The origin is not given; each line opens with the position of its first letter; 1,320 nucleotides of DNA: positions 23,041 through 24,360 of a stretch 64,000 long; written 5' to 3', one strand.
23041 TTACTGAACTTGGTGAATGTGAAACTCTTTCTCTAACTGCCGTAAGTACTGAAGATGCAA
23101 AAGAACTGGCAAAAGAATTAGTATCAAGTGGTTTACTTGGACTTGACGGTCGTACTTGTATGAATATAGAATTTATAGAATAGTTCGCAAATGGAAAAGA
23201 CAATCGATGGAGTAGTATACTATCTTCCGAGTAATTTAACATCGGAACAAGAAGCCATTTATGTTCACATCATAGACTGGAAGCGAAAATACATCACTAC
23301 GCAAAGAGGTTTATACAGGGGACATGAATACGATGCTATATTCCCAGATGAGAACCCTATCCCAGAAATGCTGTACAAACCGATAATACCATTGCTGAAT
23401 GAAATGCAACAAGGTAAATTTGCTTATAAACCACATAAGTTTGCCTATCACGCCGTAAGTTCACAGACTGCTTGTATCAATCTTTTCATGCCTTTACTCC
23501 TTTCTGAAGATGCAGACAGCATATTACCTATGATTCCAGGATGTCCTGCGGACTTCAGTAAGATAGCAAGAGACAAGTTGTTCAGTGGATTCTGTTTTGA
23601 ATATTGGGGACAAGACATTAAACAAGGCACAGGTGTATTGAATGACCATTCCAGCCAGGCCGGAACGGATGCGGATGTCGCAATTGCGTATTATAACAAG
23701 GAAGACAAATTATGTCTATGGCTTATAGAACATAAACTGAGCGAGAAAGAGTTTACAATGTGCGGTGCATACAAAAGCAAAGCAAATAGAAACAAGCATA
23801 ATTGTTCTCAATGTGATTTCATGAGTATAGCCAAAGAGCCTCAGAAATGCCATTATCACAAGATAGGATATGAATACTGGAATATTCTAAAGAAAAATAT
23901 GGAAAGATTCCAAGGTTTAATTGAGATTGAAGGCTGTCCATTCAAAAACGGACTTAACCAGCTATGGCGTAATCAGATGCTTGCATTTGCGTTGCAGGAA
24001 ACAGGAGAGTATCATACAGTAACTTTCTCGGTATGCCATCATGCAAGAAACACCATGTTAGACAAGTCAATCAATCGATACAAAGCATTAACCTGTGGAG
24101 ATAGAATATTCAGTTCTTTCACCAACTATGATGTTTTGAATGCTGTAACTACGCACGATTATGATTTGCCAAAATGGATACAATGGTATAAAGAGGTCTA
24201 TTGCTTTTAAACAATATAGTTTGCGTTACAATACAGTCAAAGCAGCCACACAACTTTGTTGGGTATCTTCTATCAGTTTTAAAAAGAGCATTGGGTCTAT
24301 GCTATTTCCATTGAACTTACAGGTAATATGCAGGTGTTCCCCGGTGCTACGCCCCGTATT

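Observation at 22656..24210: Unassigned two-gene module: zinc-ribbon protein plus PD-(D/E)XK nuclease-like protein with a Cys/His-rich insert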

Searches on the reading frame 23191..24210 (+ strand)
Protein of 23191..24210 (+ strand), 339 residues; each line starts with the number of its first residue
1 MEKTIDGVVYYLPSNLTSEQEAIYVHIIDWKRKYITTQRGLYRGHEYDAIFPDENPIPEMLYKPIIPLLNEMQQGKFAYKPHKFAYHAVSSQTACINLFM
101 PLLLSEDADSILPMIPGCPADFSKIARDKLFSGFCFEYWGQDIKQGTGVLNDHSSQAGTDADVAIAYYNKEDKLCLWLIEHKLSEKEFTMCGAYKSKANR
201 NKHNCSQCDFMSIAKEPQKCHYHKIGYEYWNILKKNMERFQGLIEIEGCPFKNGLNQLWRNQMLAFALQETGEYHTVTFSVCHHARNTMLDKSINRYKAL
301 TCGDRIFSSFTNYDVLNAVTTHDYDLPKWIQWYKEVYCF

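Call 3: search_protein_families(library=pfam, proteins=[window:23191-24210:+], max_evalue=1)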
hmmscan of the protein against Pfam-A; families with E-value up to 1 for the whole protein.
window:23191-24210:+ (339 aa): 2 families
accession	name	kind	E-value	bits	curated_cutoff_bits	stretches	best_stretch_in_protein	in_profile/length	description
PF22558.3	REase-ARP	-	4.9e-18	66.1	27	1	54-305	33-235/270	Restriction Endonuclease associating with ARP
PF20796.3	PDDEXK_13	-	4.7e-12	46.3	27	2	252-331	203-282/290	PD-(D/E)XK nuclease superfamily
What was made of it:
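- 23191..24210 (+): NU: a 339-aa stand-alone PD-(D/E)XK nuclease (Pfam REase-ARP / PDDEXK_13; 'PGN_0703 family putative restriction endonuclease') with a four-Cys helical insert. Pfam E = 4.9e-18 and 4.7e-12, both above the gathering cut-offs (call 3).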

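Call 4: search_protein_families(library=padloc, proteins=[window:23191-24210:+], max_evalue=1)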
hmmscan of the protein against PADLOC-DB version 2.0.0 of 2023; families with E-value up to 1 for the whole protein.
window:23191-24210:+ (339 aa): 0 families

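Call 5: search_protein_families(library=ncbifam, proteins=[window:23191-24210:+], max_evalue=1)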
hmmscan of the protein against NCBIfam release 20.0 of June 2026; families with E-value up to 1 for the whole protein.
window:23191-24210:+ (339 aa): 0 families

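Call 6: search_protein_families(library=phrogs, proteins=[window:23191-24210:+], max_evalue=1)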
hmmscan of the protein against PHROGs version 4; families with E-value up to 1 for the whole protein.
window:23191-24210:+ (339 aa): 2 families
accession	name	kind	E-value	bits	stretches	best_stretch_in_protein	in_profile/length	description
phrog_154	-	DNA, RNA and nucleotide metabolism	0.037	15.1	1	154-208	34-88/112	replication initiation protein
phrog_15982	-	unknown function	0.12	12.3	1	215-302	19-105/453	-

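Call 8: find_homologous_proteins(query=window:23191-24210:+, max_evalue=0.001)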
Query window:23191-24210:+ (339 aa): 536 proteins with E <= 0.001 among 921 candidates; the best 120 are listed.
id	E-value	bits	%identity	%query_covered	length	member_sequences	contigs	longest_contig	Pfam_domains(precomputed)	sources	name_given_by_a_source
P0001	6.7e-240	813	100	100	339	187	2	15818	PF20796.4,PF22558.4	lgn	-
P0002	3.4e-209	712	88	100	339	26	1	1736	PF20796.4,PF22558.4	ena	-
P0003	3.7e-197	673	81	100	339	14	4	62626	PF20796.4,PF22558.4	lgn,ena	-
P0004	1.4e-196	671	82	100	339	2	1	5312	PF20796.4,PF22558.4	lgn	-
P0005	3.9e-196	669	81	100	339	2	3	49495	PF20796.4,PF22558.4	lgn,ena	-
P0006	4.0e-196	669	81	100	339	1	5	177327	PF20796.4,PF22558.4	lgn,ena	-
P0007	5.0e-195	666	81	100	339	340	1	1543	PF20796.4,PF22558.4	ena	-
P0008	2.9e-194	663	82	100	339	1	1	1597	PF20796.4,PF22558.4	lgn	-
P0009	5.3e-194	662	81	100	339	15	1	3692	PF20796.4,PF22558.4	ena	-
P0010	9.6e-194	661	81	100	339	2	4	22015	PF20796.4,PF22558.4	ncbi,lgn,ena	-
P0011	5.6e-193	659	81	100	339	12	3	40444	PF20796.4,PF22558.4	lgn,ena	-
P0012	6.6e-193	659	80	100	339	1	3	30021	PF20796.4,PF22558.4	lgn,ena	-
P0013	2.6e-192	657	80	100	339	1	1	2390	PF20796.4,PF22558.4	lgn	-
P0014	1.2e-191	655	80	100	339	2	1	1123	PF20796.4,PF22558.4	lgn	-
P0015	5.3e-191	652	81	100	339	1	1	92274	PF20796.4,PF22558.4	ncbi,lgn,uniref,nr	ncbi:hypothetical protein [uncultured Coprobacter sp.]|uniref:PGN_0703 family putative restriction e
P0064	4.5e-149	515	64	100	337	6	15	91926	PF20796.4,PF22558.4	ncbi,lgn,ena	-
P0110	5.7e-92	327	48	94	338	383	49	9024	PF20796.4,PF22558.4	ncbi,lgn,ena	-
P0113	8.0e-92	326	49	99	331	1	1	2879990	PF20796.4,PF22558.4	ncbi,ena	-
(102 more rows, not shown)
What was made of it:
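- On PD-(D/E)XK nuclease superfamily (Pfam REase-ARP / PDDEXK_13): The precomputed Pfam domains are the same for nearly all listed homologues (call 8).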

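Call 11: find_related_loci(query=A1, collection=genome_contigs, flank=8000)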
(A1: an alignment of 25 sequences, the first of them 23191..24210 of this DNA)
Query A1 (339 aa) in genome_contigs; peptide patterns used: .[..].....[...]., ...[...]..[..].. (x = any residue, [..] = any of these).
148 stretches matched a pattern; 139 encode a relative of the query (tblastn E <= 1e-3); the best 80 are kept; 80 distinct loci.
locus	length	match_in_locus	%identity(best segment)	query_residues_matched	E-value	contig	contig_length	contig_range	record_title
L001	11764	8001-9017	100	1-339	0e+0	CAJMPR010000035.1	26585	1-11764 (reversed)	TPA_asm: uncultured bacterium isolate ERR1600605-bin.30 genome assembly, contig: NODE_1096_length_26585_cov_77.221824, w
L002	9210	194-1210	84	1-339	0e+0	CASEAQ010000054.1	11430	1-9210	uncultured Bacteroidales bacterium isolate B10_L3_335335_idba_bin.107 genome assembly, contig: B10_L3_335335_idba_bin.10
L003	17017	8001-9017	81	1-339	0e+0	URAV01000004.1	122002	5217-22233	uncultured Porphyromonadaceae bacterium isolate UMGS835 genome assembly, contig: NODE_23_length_122002_cov_8.243458, who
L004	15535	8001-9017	81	1-339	0e+0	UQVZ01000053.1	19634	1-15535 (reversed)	uncultured Bacteroides sp. isolate UMGS698 genome assembly, contig: NODE_1684_length_19634_cov_41.268196, whole genome s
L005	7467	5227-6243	78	1-339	0e+0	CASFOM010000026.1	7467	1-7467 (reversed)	uncultured Alistipes sp. isolate Batch5_idba_bin.153 genome assembly, contig: Batch5_idba_bin.153.fa_k87_3120492, whole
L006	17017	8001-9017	79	1-339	0e+0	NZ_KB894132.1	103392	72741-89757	Bacteroides gallinarum DSM 18171 = JCM 13658 strain DSM 18171 C233DRAFT_scaffold00018.18, whole genome shotgun sequence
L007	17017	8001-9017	78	1-339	0e+0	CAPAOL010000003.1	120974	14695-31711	MAG TPA_asm: uncultured Phocaeicola sp. isolate MGBC144851 genome assembly, contig: MGBC144851.3, whole genome shotgun s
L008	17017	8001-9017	78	1-339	0e+0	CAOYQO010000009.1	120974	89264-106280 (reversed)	MAG TPA_asm: uncultured Phocaeicola sp. isolate MGBC153949 genome assembly, contig: MGBC153949.9, whole genome shotgun s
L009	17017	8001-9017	73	1-339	3e-177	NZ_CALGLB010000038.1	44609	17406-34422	MAG: uncultured Prevotella sp. isolate ERR2013610_bin.77_CONCOCT_v1.1_MAG ERZ1309921.603, whole genome shotgun sequence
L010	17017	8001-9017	71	1-339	4e-173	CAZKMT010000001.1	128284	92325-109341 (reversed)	MAG TPA_asm: uncultured Prevotella sp. isolate SRP141132_co1_32 genome assembly, contig: NODE_33_length_128284_cov_14.88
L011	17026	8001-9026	70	1-339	1e-167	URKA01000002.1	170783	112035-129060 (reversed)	uncultured Paraprevotella sp. isolate UMGS1073 genome assembly, contig: NODE_34_length_170783_cov_8.751751, whole genome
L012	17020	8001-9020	67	1-339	8e-165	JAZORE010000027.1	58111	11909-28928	MAG: Alloprevotella sp. isolate T1900045562_YK20190256.MAGScoT_cleanbin_000003 SGB_7914_k141_1275141, whole genome shotg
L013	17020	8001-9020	67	1-339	6e-164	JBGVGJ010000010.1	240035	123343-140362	MAG: Alloprevotella sp. isolate fecal_MAG_37 fecal_MAG_37_contig_0010, whole genome shotgun sequence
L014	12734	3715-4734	67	1-339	7e-164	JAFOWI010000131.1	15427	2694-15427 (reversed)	MAG: Bacteroidaceae bacterium isolate RGIG858 Dairy_cattle_Rectum-1__c429298, whole genome shotgun sequence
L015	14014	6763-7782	67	1-339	9e-164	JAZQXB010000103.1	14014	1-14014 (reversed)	MAG: Alloprevotella sp. isolate T1900045163_TC20190157.MAGScoT_cleanbin_000010 SGB_5098_k141_973247, whole genome shotgu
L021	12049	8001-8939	68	1-312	1e-152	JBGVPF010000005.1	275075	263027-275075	MAG: Alloprevotella sp. isolate fecal_MAG_194 fecal_MAG_194_contig_0005, whole genome shotgun sequence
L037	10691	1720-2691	47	20-337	5e-87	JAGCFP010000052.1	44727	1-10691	MAG: Bacteroidaceae bacterium isolate RGIG9747 Yak_Omasum-4__c588973, whole genome shotgun sequence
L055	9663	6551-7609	43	1-337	3e-84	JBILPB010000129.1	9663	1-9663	MAG: Bacteroidia bacterium isolate ME2017-12-01_3300044633_group7_bin214 Rohwer_bin440_scaffold_2775_c1, whole genome sh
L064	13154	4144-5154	42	4-337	4e-82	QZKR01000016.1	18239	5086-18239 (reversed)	MAG: Myxococcales bacterium isolate SURF_8 Ga0104751_1004495, whole genome shotgun sequence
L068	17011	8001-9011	43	1-337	1e-80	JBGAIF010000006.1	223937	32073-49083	MAG: Flavipsychrobacter sp. isolate MAG_MBR_H125.71 MBRH125-71_opera_contig_379, whole genome shotgun sequence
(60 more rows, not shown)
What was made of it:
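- NU spans Bacteroidota, Spirochaetota, Chloroflexota, Desulfobacterota, Myxococcota, Ignavibacteria and others (call 11).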

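Call 16: search_protein_families(library=pfam, proteins=[L068:9918-12980:+, L064:459-2906:+, L068:6740-7981:+, L021:5521-7866:+, L055:2338-3171:+, L013:9164-9799:+, L037:4488-5966:-, L013:4921-5508:+], max_evalue=0.001)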
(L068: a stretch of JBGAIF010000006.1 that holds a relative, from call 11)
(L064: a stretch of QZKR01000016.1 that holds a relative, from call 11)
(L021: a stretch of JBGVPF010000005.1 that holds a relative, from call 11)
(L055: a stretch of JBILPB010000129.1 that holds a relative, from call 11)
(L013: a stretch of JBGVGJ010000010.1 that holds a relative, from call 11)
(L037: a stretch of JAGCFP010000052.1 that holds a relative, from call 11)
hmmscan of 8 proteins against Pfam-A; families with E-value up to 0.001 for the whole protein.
L068:9918-12980:+ (1021 aa): 5 families
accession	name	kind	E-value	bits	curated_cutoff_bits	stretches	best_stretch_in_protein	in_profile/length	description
PF18766.7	SWI2_SNF2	-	2.4e-72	243.6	26.7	1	262-490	1-220/221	SWI2/SNF2 ATPase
PF04313.20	HSDR_N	-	1.4e-39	136.5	25.1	1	20-206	8-193/198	Type I restriction enzyme R protein N terminus (HSDR_N)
PF22679.2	T1R_D3-like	-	1e-34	120.7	27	1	532-679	3-158/158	Type I restriction enzyme subunit R domain 3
PF04851.21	ResIII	-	1.1e-20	74.6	22.5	1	259-423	4-162/164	Type III restriction enzyme, res subunit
PF00270.35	DEAD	-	6.6e-06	26.4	26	1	285-423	22-160/167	DEAD/DEAH box helicase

L064:459-2906:+ (816 aa): 2 families
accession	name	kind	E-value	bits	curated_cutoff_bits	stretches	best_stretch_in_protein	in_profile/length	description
PF02384.22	N6_Mtase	-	1.6e-105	353.3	20.4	1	138-450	3-309/311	N-6 DNA Methylase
PF12161.14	HsdM_N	-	2.4e-16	61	24.5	1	11-123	3-135/135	HsdM N-terminal domain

L068:6740-7981:+ (414 aa): 1 family
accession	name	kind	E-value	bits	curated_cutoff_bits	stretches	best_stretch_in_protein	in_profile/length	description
PF01420.25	Methylase_S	-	1.2e-20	74.8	22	2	29-194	1-166/168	Type I restriction modification DNA specificity domain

L021:5521-7866:+ (782 aa): 3 families
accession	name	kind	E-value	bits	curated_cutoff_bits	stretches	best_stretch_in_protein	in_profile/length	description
PF14905.12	OMP_b-brl_3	-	5.6e-56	190.8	27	1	380-760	10-408/408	Outer membrane protein beta-barrel family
PF13715.12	CarbopepD_reg_2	-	2.5e-08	34.3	32.2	1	35-120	1-88/88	CarboxypepD_reg-like domain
PF13620.12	CarboxypepD_reg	-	1.9e-06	28.6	32.3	1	35-95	2-63/82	Carboxypeptidase regulatory-like domain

L055:2338-3171:+ (278 aa): 1 family
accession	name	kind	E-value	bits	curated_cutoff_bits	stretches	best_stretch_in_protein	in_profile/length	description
PF04371.20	PAD_porph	-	8.1e-30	104.6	25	1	34-275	64-319/321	Porphyromonas-type peptidyl-arginine deiminase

L013:9164-9799:+ (212 aa): 2 families
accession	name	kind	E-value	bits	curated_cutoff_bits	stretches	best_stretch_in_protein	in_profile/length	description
PF01386.24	Ribosomal_L25p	-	6.4e-23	81.5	23.6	1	15-106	1-82/82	Ribosomal L25p family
PF14693.11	Ribosomal_TL5_C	-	2.5e-21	76.3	27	1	115-196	2-84/84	Ribosomal protein TL5, C-terminal domain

L037:4488-5966:- (493 aa): 9 families
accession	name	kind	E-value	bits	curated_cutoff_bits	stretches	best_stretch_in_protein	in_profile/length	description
PF12631.12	MnmE_helical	-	1.3e-47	163.1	40.1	1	146-490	1-211/211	MnmE helical domain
PF10396.14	TrmE_N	-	2.6e-40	137.7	29.8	1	24-143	1-117/117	GTP-binding protein TrmE N-terminus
PF01926.29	MMR_HSR1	-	9.3e-27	93.8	21.9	1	243-354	2-113/113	50S ribosome-binding GTPase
PF02421.24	FeoB_N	-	3.3e-06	27.2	27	1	243-357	3-117/156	Ferrous iron transport protein B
PF00009.33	GTP_EFTU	-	7.3e-06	26.1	26.5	0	242-330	5-77/188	Elongation factor Tu GTP binding domain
PF00071.28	Ras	-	6.2e-05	23.1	21.6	1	243-412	2-158/162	Ras family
PF00350.29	Dynamin_N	-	0.00013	22.5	27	1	243-278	1-35/168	Dynamin family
PF03193.22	RsgA_GTPase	-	0.00025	21.4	30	0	236-274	103-140/174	RsgA GTPase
PF08477.19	Roc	-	0.00082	20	27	0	243-356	2-119/119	Ras of Complex, Roc, domain of DAPkinase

L013:4921-5508:+ (196 aa): 1 family
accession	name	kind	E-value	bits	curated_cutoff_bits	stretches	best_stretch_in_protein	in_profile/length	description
PF20326.3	DUF6621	-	2.2e-52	178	27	1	13-194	9-189/190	Family of unknown function (DUF6621)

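Call 25: search_solved_structures(query=A1, max_evalue=1, show_alignments=2)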
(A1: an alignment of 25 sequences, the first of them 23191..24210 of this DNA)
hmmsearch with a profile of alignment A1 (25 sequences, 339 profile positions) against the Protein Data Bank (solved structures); distinct sequences matched with E-value up to 1: 0.

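Call 40: predict_structure(alignment_id=A3)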
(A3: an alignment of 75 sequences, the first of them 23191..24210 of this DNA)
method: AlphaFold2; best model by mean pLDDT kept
length: 339 residues; sequences in the alignment: 75
mean_pLDDT: 94.6   pTM: 0.93
mean pLDDT of the five models: 94.6, 93.9, 93.9, 93.6, 93.5
residues with pLDDT >= 90: 302; 70-90: 35; 50-70: 2; < 50: 0
segments of 3 or more residues with pLDDT < 50: none
pLDDT, mean of each block of 10 residues (from residue 1): 96 94 97 97 94 91 97 94 90 98 96 97 98 97 92 90 98 99 93 91 93 94 94 96 90 93 98 98 95 96 94 95 85 94
secondary structure, 60 per line:
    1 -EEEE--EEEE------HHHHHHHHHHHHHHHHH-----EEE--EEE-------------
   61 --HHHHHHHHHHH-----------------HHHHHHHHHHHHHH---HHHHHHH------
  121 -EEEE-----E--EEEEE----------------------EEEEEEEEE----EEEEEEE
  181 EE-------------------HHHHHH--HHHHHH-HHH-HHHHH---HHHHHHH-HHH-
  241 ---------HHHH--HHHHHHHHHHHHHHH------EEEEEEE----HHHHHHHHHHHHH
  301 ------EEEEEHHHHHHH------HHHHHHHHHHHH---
elements in order: E2-5 E8-11 H18-34 E40-42 E45-47 H63-73 H91-104 H108-114 E122-125 E134-138 E161-169 E174-182 H202-207 H210-215 H221-225 H229-235 H250-253 H256-270 E277-283 H288-300 E307-311 H312-318 H325-336
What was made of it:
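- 23191..24210 (+): AF2 pLDDT 94.6, pTM 0.93 (call 40).
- On PD-(D/E)XK nuclease superfamily (Pfam REase-ARP / PDDEXK_13): E180-H-K182 lie at the end of strand 174-182 in the AF2 model (call 40).
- Confident AF2 model with the alpha-beta-beta-beta-alpha-beta order (call 40).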

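Call 42: fold_search(model_id=the predicted structure, library=pdb)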
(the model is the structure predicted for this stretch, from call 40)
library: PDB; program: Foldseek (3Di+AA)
matches with E <= 10: 194; with E <= 0.001: 0
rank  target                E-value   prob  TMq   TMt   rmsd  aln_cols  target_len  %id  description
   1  6qnz_B                8.9e-01  0.13  0.20  0.12  11.5       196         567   11  Crystal structure of the site-specific DNA nickase N.BspD6I E418A Mutant (released 2020-03-04)
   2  1sa3_A                9.9e-01  0.02  0.09  0.11  12.6       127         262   12  An asymmetric complex of restriction endonuclease MspI on its palindromic DNA recognition site (released 2004-09-07)
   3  6sxy_A                1.1e+00  0.02  0.16  0.16  18.9       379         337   11  STRUCTURE OF S192A-ESTER-HYDROLASE EH3 FROM THE METAGENOME OF MARINE SEDIMENTS AT MILAZZO HARBOR (SICILY, ITALY) COMPL (released 2021-04-07)
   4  5tv3_B                1.3e+00  0.04  0.07  0.10   3.8        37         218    8  Crystal structure of the complex of Helicobacter pylori alpha-carbonic anhydrase with (E)-5-(((4-(tert-butyl)phenyl)su (released 2017-09-20)
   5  8q42_B                1.4e+00  0.07  0.25  0.21  14.3       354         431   10  Crystal structure of cA4-bound Can2 (E341A) in complex with oligo-A DNA (released 2023-11-22)
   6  6sya_A                1.5e+00  0.02  0.16  0.16  18.7       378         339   11  STRUCTURE OF S192A-ESTER-HYDROLASE EH3 FROM THE METAGENOME OF MARINE SEDIMENTS AT MILAZZO HARBOR (SICILY, ITALY) COMPL (released 2021-04-07)
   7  8q44_B                1.6e+00  0.06  0.25  0.20  14.1       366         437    9  Crystal structure of cA4-bound Can2 (E364R) in complex with oligo-T DNA (released 2023-11-22)
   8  8hr8_H                1.6e+00  0.05  0.14  0.07  14.7       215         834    9  Structure of heptameric RdrA ring (released 2023-02-01)
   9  9gr6                  1.7e+00  0.13  0.11  0.12   3.8        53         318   19  PsiM in complex with SAH, high resolution (released 2024-12-25)
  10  8q43_B                1.8e+00  0.06  0.25  0.21  12.3       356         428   10  Crystal structure of cA4-bound Can2 (E341A) in complex with oligo-C DNA (released 2023-11-22)
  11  8hrb_A                1.8e+00  0.03  0.14  0.06  15.2       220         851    8  Structure of tetradecameric RdrA ring in RNA-loading state (released 2023-02-01)
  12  6sxp_A                1.8e+00  0.02  0.18  0.18  18.4       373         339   12  STRUCTURE OF ESTER-HYDROLASE EH3 FROM THE METAGENOME OF MARINE SEDIMENTS AT MILAZZO HARBOR (SICILY, ITALY) (released 2021-01-20)
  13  8pb8_B                1.9e+00  0.09  0.10  0.11   5.7        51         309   14  PsiM in complex with SAH (released 2024-04-03)
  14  8pb4                  2.0e+00  0.12  0.11  0.12   3.8        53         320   19  PsiM in complex with SAH and norbaeocystin, orthorhombic crystal form (released 2024-04-03)
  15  8zih                  2.1e+00  0.12  0.11  0.12   3.7        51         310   20  Crystal structure of the methyltransferase PsiM in complex with SAH (released 2025-04-02)
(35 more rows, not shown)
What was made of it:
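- On PD-(D/E)XK nuclease superfamily (Pfam REase-ARP / PDDEXK_13): The top Foldseek PDB hits are N.BspD6I, MspI and Can2, but with E of about 1 and TM <= 0.25 (call 42).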

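Call 48: search_protein_families(library=pfam, alignment_id=A5, max_evalue=0.00001)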
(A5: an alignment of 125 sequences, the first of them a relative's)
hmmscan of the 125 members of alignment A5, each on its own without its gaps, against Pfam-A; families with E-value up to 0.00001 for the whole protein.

A. member 1, L002:1922-3160:+ (413 aa): 1 family
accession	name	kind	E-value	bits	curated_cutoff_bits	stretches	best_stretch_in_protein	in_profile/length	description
PF12954.12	DUF3843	-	6e-83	279.7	25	1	7-406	4-409/410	Protein of unknown function (DUF3843)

B. families by the number of members that match (of 125 scanned): 93 families (the first 25 are shown)
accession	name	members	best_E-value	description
PF01420.25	Methylase_S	8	9e-51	Type I restriction modification DNA specificity domain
PF03235.19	GmrSD_N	5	4.4e-35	GmrSD restriction endonuclease, N-terminal domain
PF08843.17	AbiEii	5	1.2e-32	Nucleotidyl transferase AbiEii toxin, Type IV TA system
PF04313.20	HSDR_N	4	5.4e-39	Type I restriction enzyme R protein N terminus (HSDR_N)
PF07728.20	AAA_5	4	5.7e-20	AAA domain (dynein-related subfamily)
PF00004.35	AAA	4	9.5e-08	ATPase family associated with various cellular activities (AAA)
PF04371.20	PAD_porph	3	2.8e-108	Porphyromonas-type peptidyl-arginine deiminase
PF18766.7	SWI2_SNF2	3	3.6e-73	SWI2/SNF2 ATPase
PF04851.21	ResIII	3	5.7e-19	Type III restriction enzyme, res subunit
PF01939.22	NucS_C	3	1.5e-08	Endonuclease NucS C-terminal domain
PF13310.11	Virulence_RhuM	2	2.7e-104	Virulence protein RhuM family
PF14905.12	OMP_b-brl_3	2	4.7e-56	Outer membrane protein beta-barrel family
PF12631.12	MnmE_helical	2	1.8e-50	MnmE helical domain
PF10396.14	TrmE_N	2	3.5e-41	GTP-binding protein TrmE N-terminus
PF22679.2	T1R_D3-like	2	8.1e-36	Type I restriction enzyme subunit R domain 3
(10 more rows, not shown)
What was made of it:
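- The 125 immediate neighbours of NU are dominated by Methylase_S (8), GmrSD_N (5), AbiEii (5), HSDR_N (4) and AAA_5 (4) (call 48).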

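Call 62: search_dna_similar(query=window:23191-24210:+, collection=plasmids, mode=protein, max_evalue=0.001, max_rows=15)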
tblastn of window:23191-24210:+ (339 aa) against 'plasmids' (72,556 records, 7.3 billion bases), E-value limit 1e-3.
No match.

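Call 63: search_dna_similar(query=window:23191-24210:+, collection=phages, mode=protein, max_evalue=0.001, max_rows=15)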
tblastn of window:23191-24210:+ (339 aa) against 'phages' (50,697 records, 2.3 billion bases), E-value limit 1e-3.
No match.
